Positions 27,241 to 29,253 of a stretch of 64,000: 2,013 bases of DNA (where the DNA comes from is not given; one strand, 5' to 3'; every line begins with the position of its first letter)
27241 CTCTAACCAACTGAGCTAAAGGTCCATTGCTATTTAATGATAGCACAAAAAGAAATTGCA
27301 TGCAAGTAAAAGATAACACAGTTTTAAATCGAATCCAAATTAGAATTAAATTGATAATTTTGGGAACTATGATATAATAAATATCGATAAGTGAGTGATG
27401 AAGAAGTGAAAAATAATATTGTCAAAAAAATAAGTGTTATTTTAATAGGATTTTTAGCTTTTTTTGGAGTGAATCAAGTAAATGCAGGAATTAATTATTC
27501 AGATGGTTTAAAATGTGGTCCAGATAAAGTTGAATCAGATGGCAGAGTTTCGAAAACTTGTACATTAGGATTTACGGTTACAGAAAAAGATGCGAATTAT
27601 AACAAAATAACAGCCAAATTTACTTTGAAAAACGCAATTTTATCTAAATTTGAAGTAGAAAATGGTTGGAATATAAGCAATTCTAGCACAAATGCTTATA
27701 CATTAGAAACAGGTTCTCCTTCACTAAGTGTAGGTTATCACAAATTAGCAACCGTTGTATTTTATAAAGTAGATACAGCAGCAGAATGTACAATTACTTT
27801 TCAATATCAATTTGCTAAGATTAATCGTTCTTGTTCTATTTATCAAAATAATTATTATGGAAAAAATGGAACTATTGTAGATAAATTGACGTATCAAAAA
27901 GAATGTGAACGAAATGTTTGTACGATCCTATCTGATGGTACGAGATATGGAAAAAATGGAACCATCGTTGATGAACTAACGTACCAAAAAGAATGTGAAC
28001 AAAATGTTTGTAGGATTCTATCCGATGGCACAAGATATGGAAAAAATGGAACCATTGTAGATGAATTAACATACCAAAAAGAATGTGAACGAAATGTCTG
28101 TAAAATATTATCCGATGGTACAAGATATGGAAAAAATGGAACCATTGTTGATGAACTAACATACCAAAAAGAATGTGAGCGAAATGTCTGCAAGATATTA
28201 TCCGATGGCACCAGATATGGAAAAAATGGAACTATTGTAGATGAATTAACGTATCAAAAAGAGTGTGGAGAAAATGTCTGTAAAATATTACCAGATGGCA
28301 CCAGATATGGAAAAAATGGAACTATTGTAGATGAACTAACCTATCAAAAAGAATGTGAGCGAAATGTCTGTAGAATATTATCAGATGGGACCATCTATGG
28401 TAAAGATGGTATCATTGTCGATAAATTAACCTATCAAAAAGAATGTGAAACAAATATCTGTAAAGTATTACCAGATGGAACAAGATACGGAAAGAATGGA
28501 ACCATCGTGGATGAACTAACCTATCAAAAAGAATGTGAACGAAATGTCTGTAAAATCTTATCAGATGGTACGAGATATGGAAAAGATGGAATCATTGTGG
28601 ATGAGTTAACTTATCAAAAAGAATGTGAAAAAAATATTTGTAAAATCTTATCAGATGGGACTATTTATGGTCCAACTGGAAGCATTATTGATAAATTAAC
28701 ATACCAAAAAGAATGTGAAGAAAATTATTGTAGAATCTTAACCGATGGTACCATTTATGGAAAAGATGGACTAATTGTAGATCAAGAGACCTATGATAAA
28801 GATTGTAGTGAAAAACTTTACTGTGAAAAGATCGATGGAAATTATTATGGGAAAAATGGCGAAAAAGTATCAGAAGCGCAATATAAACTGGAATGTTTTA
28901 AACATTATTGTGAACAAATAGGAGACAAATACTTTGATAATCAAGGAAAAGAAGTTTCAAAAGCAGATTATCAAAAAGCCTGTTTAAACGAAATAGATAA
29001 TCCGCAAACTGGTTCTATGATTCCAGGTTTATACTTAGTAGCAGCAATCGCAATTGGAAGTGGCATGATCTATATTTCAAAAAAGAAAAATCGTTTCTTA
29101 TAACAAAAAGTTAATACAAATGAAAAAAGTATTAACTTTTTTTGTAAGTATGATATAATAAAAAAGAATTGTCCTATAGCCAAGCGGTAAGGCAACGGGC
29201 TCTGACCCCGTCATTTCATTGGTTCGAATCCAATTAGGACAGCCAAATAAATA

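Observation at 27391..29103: Surface protein made of eleven near-identical 30-aa Cys-containing repeats with an NPQTG anchor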

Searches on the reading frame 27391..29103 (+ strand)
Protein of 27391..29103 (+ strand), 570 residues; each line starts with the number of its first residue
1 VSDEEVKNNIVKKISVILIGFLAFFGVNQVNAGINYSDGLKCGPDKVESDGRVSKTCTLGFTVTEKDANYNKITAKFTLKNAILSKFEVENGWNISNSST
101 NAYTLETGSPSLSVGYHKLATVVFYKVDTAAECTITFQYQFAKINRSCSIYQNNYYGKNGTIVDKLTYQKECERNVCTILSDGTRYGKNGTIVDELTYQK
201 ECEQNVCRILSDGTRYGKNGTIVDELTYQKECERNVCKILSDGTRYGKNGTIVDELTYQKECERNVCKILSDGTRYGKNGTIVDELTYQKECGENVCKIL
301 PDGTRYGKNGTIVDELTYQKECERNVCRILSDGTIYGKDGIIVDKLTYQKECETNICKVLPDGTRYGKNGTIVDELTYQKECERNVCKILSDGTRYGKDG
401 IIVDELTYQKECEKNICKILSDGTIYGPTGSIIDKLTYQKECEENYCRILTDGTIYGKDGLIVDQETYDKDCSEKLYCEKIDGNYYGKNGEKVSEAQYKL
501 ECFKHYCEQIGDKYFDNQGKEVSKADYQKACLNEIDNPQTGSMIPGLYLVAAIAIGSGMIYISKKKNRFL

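Call 4: search_protein_families(library=pfam, proteins=[window:27391-29103:+], max_evalue=1)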
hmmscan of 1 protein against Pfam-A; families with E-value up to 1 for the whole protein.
window:27391-29103:+ (570 aa): 7 families
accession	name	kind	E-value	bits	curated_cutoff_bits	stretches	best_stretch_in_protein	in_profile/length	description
PF08665.17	PglZ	-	1.5e-05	25.5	25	0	265-313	2-53/179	PglZ domain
PF05520.16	Citrus_P18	-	1.7e-05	25.1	25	0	176-197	56-77/167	Citrus tristeza virus P18 protein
PF10999.13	DUF2839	-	0.0006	20.5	22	0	213-247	12-46/67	Protein of unknown function (DUF2839)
PF19164.5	DUF5846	-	0.0026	18.2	27.7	0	444-478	14-48/117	Family of unknown function (DUF5846)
PF23864.1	DUF7222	-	0.016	15.9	27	0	178-203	16-41/108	Domain of unknown function (DUF7222)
PF12677.13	DUF3797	-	0.046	14.1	25.1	0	341-353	31-43/48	Domain of unknown function (DUF3797)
PF08522.16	BT_3987-like_N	-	0.23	12.6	25.9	1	55-122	27-92/120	BT_3987-like, N-terminal domain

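Call 5: search_protein_families(library=ncbifam, proteins=[window:27391-29103:+], max_evalue=1)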
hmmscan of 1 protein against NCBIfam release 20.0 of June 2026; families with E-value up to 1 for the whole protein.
window:27391-29103:+ (570 aa): 5 families
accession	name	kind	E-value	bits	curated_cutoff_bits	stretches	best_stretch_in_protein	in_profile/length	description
NF002096.0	PRK00939.1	subfamily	2.3e-09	37.4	98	0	201-241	21-61/102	stress response translation initiation inhibitor YciH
NF002633.0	PRK02304.1-2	equivalog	7.6e-05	22.6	224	0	281-316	85-120/172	adenine phosphoribosyltransferase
NF033846.1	Rumino_NPXTG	domain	0.00074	19.7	23.5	1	537-566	1-30/30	NPXTG-anchored protein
TIGR01167.1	LPXTG_anchor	domain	0.074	13.7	15.9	1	538-567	3-33/34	LPXTG cell wall anchor domain-containing protein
TIGR01090.1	apt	equivalog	0.15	12.2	185.85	0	285-316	87-118/169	adenine phosphoribosyltransferase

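Call 9: find_homologous_proteins(query=window:27391-29100:+)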
Query window:27391-29100:+ (570 aa): 50 proteins with E <= 0.001 among 8000 candidates.
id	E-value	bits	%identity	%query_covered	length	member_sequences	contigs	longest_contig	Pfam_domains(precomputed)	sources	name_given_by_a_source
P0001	2.0e-141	490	49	75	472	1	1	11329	-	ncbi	-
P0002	1.1e-129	452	48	71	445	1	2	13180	-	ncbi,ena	-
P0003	6.4e-120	419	42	65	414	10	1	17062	-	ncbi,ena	-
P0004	1.5e-119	418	44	63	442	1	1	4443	-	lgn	-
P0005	3.7e-108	381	44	62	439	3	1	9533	-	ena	-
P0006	8.5e-106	373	39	70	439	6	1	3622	-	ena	-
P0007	5.3e-105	370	48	59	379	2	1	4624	-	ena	-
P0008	1.9e-102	362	37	86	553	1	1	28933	-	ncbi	-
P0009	7.7e-102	360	55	46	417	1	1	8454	-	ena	-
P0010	3.6e-100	354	45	58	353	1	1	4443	-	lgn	-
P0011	2.4e-94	335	38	63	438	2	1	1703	-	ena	-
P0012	1.2e-91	326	33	70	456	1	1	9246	-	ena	-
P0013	4.3e-91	324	42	59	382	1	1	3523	-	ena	-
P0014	8.0e-86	307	40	71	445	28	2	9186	-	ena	-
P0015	5.4e-82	294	42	66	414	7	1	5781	-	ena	-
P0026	1.6e-64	237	35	64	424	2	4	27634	-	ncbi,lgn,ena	-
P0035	1.5e-43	167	36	52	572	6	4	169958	-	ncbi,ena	-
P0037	5.7e-35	139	36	47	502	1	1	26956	PF08341.17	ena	-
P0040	7.6e-32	129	44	30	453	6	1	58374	-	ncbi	-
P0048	2.5e-15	74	42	22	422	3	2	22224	PF08341.17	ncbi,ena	-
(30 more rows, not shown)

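Call 10: search_solved_structures(query=window:27391-29100:+, max_evalue=10)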
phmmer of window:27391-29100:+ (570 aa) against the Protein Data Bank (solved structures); distinct sequences matched with E-value up to 10: 1.
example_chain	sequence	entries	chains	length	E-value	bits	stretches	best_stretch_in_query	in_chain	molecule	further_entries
9g3y_L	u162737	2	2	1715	0.0042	18.9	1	203-312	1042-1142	Tubulin gamma complex associated protein 6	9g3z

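Call 12: find_encoding_contigs(protein=window:27391-29100:+, flank=10000, max_places=4)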
Protein window:27391-29100:+ (570 aa): 1 contig read that carries it; 1 place shown.
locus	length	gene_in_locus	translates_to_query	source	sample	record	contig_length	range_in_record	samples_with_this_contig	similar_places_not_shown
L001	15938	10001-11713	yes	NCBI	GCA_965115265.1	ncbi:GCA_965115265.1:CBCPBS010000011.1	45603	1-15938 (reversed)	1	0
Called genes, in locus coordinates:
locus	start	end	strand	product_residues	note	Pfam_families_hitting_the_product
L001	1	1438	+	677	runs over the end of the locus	PF01751:Toprim, PF01131:Topoisom_bac, PF01396:Zn_ribbon_Top1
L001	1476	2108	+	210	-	-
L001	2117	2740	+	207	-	-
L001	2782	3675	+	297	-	PF02899:Phage_int_SAM_1, PF13102:Phage_int_SAM_5, PF13495:Phage_int_SAM_4, PF00589:Phage_integrase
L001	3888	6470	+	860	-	PF01326:PPDK_N, PF00391:PEP-utilizers, PF02896:PEP-utilizers_C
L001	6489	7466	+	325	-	PF00294:PfkB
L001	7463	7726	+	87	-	PF01713:Smr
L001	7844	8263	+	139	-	-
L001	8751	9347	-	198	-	-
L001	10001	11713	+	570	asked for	-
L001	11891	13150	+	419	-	PF01522:Polysacc_deac_1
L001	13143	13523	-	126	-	-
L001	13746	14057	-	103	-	-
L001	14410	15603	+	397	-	PF00933:Glyco_hydro_3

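Call 16: find_encoding_contigs(protein=P0008, flank=10000, max_places=2)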
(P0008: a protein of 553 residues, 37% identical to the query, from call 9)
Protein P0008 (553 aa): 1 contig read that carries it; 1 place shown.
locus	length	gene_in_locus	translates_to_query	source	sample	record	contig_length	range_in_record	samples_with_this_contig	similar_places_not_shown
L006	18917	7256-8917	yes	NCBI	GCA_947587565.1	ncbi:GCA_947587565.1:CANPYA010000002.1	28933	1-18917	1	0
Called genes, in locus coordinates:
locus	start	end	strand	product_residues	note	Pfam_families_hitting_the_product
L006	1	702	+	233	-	?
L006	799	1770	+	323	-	-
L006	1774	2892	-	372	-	PF01467:CTP_transf_like (weak), PF05636:HIGH_NTase1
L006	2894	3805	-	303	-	PF11858:DUF3378, PF01351:RNase_HII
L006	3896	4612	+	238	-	PF02674:Colicin_V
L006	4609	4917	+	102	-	PF00085:Thioredoxin, PF13098:Thioredoxin_2 (weak)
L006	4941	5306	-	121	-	PF01205:Impact_N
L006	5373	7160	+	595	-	PF01541:GIY-YIG, PF27096:UvrC_M, PF22920:UvrC_RNaseH, PF08459:UvrC_RNaseH_dom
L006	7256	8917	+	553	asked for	-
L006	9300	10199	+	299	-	-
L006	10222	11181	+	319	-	-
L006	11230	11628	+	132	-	PF04138:GtrA_DPMS_TM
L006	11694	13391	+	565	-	PF00501:AMP-binding, PF13193:AMP-binding_C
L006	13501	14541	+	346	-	PF09992:NAGPA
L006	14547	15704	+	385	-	-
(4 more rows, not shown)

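Call 17: find_encoding_contigs(protein=P0026, flank=10000, max_places=3)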
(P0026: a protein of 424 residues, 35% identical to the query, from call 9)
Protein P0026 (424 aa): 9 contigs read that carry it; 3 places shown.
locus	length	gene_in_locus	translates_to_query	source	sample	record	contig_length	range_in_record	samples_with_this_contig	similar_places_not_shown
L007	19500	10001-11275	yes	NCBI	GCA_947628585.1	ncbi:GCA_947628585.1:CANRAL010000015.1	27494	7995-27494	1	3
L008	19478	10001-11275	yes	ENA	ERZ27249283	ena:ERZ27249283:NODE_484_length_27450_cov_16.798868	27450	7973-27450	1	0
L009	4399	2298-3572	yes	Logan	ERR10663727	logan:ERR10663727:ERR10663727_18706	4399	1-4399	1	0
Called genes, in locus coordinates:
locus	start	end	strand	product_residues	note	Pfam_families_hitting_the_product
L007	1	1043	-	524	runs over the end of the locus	PF03486:HI0933_like (faint), PF07992:Pyr_redox_2 (faint), PF28550:DUF8436, PF00890:FAD_binding_2 (faint), PF01134:GIDA (faint), PF01266:DAO (faint), PF01494:FAD_binding_3 (weak), PF21688:FAD-depend_C, +1 more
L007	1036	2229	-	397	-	PF00890:FAD_binding_2 (weak), PF01134:GIDA (faint), PF01266:DAO (faint), PF03486:HI0933_like, PF07992:Pyr_redox_2, PF13738:Pyr_redox_3, PF22780:HI0933_like_1st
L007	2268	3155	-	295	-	PF01966:HD (faint)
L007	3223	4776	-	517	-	PF12072:RNase_Y_N, PF00013:KH_1, PF08668:HDOD (weak), PF01966:HD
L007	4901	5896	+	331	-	PF01820:Dala_Dala_lig_N, PF02655:ATP-grasp_3, PF08443:RimK, PF02222:ATP-grasp (weak), PF07478:Dala_Dala_lig_C, PF02786:CPSase_L_D2 (weak), PF13535:ATP-grasp_4 (weak)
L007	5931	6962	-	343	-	PF00154:RecA_N, PF06745:ATPase, PF08423:Rad51, PF13481:AAA_25 (faint), PF21096:RecA_C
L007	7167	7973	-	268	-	PF21088:MS_channel_1st (weak), PF00924:MS_channel_2nd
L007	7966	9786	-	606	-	PF00009:GTP_EFTU, PF01926:MMR_HSR1, PF22042:EF-G_D2 (weak), PF03144:GTP_EFTU_D2, PF00679:EFG_C, PF21018:BipA_C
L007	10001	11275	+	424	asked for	-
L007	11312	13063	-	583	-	PF07973:tRNA_SAD, PF00587:tRNA-synt_2b, PF03129:HGTP_anticodon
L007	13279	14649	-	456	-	PF04542:Sigma70_r2 (weak), PF04545:Sigma70_r4 (weak)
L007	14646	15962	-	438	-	PF04542:Sigma70_r2 (weak)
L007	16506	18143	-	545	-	-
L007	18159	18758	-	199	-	PF07929:PRiA4_ORF3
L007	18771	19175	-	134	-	PF03682:UPF0158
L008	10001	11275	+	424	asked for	-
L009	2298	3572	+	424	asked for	-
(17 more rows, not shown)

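Call 56: list_cluster_members(proteins=[window:27391-29100:+, P0002, P0001])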
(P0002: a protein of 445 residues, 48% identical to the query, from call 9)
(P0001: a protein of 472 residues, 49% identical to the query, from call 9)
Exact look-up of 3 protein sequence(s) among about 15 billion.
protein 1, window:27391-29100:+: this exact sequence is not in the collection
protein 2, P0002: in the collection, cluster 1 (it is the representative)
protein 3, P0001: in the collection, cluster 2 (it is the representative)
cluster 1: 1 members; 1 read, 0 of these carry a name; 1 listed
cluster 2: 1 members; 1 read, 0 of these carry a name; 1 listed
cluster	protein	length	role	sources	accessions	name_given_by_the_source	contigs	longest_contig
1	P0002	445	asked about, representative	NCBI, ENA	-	-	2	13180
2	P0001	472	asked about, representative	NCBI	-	-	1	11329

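Call 57: list_cluster_members(proteins=[window:27391-29100:+])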
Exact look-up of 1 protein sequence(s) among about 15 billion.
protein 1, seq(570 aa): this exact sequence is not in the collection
